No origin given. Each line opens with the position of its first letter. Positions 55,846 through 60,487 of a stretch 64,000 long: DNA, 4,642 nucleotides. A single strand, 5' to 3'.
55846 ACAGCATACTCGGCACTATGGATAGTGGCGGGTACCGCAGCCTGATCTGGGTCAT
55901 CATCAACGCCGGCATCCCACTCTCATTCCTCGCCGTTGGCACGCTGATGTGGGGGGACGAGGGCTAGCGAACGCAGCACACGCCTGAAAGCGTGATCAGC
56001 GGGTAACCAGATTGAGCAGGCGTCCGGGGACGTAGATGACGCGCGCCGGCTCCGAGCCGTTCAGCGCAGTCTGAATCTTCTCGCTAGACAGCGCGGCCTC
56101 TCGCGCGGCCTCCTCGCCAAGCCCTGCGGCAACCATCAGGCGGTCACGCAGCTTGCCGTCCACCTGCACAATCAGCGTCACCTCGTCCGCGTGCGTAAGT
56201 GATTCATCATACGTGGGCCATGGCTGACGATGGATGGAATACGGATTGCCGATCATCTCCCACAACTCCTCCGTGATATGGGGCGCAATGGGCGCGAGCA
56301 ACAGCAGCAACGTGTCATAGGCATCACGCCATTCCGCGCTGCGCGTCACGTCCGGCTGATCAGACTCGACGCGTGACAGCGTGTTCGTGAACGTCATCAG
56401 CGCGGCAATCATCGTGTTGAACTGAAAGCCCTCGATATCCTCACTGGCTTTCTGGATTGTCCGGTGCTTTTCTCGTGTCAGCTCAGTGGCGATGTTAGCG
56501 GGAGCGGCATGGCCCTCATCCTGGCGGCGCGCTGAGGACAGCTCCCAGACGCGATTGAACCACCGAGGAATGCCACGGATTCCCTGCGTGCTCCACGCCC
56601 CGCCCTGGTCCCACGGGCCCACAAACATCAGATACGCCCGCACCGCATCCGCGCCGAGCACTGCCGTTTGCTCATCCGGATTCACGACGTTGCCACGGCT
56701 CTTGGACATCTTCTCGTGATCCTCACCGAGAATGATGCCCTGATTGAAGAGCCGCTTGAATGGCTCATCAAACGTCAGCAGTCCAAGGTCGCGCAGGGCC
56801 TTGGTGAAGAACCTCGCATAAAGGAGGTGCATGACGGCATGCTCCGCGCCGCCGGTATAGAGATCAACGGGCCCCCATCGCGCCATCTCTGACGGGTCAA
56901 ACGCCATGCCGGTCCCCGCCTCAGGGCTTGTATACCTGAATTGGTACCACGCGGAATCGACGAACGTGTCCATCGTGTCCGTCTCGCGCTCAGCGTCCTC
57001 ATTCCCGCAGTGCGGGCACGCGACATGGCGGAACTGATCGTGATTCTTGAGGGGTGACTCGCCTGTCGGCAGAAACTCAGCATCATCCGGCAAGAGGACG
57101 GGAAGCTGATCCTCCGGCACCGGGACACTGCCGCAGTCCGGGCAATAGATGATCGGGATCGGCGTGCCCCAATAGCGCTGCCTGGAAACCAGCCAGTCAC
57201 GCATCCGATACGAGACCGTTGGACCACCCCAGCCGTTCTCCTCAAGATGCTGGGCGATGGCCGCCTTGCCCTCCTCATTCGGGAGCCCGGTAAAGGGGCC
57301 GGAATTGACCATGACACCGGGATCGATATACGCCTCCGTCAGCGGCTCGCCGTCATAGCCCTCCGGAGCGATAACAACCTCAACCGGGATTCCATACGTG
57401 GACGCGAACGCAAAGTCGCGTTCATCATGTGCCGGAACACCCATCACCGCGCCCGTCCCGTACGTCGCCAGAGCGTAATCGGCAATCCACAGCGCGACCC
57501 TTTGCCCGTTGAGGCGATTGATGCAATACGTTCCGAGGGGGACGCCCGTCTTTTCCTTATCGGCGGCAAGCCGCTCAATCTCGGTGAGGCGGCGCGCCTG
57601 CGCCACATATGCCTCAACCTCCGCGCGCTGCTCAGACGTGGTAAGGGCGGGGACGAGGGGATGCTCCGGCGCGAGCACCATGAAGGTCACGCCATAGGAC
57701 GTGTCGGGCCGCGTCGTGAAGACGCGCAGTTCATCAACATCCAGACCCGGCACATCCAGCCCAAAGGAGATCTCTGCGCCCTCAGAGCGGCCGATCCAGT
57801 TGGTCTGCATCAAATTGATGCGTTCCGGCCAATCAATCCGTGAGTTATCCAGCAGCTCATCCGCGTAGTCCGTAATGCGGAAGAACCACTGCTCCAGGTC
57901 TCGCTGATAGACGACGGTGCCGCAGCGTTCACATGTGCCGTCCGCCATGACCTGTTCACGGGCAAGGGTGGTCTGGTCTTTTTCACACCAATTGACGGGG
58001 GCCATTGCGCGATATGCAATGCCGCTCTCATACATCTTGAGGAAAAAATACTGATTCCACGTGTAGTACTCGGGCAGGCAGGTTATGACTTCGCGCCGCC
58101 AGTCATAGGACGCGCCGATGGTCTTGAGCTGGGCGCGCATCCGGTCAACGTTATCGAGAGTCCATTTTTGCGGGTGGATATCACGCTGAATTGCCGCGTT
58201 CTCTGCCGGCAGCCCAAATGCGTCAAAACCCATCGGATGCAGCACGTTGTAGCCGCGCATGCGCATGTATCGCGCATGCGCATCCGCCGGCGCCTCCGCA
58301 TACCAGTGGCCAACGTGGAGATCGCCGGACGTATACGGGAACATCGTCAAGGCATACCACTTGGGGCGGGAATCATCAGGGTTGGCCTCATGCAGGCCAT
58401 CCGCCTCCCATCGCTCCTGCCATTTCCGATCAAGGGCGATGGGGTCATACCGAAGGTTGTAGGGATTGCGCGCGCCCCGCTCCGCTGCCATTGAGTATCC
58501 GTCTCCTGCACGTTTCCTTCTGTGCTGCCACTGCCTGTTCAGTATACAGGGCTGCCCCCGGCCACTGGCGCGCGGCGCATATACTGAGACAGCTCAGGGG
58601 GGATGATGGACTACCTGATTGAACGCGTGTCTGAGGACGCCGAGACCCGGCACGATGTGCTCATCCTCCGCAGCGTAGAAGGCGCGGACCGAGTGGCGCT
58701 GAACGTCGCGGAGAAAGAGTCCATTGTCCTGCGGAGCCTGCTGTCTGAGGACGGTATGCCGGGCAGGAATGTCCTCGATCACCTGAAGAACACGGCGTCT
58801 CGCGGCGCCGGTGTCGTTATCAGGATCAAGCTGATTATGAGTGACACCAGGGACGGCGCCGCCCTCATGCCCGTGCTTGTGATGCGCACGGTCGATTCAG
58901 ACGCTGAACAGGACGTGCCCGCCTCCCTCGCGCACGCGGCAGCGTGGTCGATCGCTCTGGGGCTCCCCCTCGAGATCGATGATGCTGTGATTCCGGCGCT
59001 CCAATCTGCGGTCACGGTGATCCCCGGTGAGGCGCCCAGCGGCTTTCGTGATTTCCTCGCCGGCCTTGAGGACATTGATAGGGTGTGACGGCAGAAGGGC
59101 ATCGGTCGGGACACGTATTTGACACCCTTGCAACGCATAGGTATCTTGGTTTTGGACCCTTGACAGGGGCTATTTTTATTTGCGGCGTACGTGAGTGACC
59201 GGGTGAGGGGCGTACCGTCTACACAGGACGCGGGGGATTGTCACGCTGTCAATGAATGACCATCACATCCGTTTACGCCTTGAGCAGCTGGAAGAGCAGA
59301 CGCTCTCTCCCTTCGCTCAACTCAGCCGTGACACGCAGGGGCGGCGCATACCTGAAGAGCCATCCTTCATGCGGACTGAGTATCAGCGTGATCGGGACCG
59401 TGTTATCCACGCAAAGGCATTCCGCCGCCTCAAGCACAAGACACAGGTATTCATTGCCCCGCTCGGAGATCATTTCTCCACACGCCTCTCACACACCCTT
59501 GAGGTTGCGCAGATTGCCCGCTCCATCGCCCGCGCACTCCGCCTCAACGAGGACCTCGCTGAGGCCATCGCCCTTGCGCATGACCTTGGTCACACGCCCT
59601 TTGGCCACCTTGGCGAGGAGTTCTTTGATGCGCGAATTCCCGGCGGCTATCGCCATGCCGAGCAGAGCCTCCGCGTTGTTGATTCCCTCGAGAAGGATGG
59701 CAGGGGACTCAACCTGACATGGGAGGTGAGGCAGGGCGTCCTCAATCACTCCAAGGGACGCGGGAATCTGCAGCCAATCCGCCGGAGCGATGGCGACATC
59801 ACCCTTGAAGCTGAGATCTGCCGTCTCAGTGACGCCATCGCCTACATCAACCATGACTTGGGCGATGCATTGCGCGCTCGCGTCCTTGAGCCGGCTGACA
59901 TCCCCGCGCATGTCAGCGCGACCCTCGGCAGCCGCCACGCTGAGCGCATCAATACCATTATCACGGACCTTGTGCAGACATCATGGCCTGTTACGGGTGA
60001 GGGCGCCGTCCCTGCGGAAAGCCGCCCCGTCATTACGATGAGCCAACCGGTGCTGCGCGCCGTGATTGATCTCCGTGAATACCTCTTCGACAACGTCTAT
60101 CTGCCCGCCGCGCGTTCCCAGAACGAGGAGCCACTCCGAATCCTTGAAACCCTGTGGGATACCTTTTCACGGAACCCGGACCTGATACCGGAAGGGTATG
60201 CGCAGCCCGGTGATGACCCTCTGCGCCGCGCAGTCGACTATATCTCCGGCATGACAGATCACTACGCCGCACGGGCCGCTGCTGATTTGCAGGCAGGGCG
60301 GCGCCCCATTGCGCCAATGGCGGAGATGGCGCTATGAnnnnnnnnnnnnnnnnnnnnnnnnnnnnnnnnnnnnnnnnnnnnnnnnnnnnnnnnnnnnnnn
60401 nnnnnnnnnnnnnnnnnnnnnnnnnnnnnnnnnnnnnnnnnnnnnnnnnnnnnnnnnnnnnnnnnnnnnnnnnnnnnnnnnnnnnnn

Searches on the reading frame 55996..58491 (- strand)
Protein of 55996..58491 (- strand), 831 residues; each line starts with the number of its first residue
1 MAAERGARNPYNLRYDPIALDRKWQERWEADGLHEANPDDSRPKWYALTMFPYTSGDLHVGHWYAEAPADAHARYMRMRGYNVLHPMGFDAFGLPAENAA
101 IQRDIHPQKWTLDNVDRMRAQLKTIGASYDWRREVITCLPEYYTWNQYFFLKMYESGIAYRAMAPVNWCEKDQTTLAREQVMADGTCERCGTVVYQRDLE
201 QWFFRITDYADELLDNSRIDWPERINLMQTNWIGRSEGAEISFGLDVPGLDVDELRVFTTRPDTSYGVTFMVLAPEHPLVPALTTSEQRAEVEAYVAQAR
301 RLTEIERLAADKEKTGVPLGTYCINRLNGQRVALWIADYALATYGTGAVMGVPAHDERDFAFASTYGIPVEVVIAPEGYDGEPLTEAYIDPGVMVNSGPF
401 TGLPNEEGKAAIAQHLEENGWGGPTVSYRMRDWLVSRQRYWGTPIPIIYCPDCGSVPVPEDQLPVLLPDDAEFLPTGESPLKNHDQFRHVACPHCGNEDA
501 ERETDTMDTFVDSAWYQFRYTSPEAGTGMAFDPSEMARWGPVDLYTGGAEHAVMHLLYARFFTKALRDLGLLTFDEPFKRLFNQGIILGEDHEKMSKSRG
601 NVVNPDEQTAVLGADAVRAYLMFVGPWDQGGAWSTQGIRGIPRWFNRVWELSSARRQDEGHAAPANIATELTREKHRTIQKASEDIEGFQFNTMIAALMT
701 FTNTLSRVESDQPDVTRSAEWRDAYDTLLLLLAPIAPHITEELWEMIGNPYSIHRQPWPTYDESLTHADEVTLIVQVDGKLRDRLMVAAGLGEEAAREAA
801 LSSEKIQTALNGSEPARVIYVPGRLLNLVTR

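Call 68: search_protein_families(library=pfam, proteins=[window:55996-58491:-], max_evalue=0.0001)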
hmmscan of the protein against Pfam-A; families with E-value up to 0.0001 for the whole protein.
window:55996-58491:- (831 aa): 4 families
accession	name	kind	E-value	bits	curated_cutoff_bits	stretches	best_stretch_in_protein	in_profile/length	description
PF13603.12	tRNA-synt_1_2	-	1.7e-63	213.9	25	1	231-417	2-185/185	Leucyl-tRNA synthetase, editing domain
PF00133.28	tRNA-synt_1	-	1.1e-47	163.2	22.7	2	430-622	228-403/414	tRNA synthetases class I (I, L, M and V)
PF09334.17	tRNA-synt_1g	-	2.4e-28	99.4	20.1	1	49-192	5-144/391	tRNA synthetases class I (M)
PF08264.19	Anticodon_1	-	2.4e-25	89.6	25.1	1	671-792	4-143/148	Anticodon-binding domain of tRNA ligase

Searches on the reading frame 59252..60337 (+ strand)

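Call 68: search_protein_families(library=pfam, proteins=[window:59252-60337:+], max_evalue=0.0001)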
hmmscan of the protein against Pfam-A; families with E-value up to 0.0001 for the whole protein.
window:59252-60337:+ (361 aa): 2 families
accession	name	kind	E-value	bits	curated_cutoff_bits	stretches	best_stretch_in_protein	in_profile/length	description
PF01966.28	HD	-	1.3e-15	58.2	22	1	78-197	1-114/116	HD domain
PF13286.11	HD_assoc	-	1.8e-13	51.2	22.2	1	261-343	1-89/91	Phosphohydrolase-associated domain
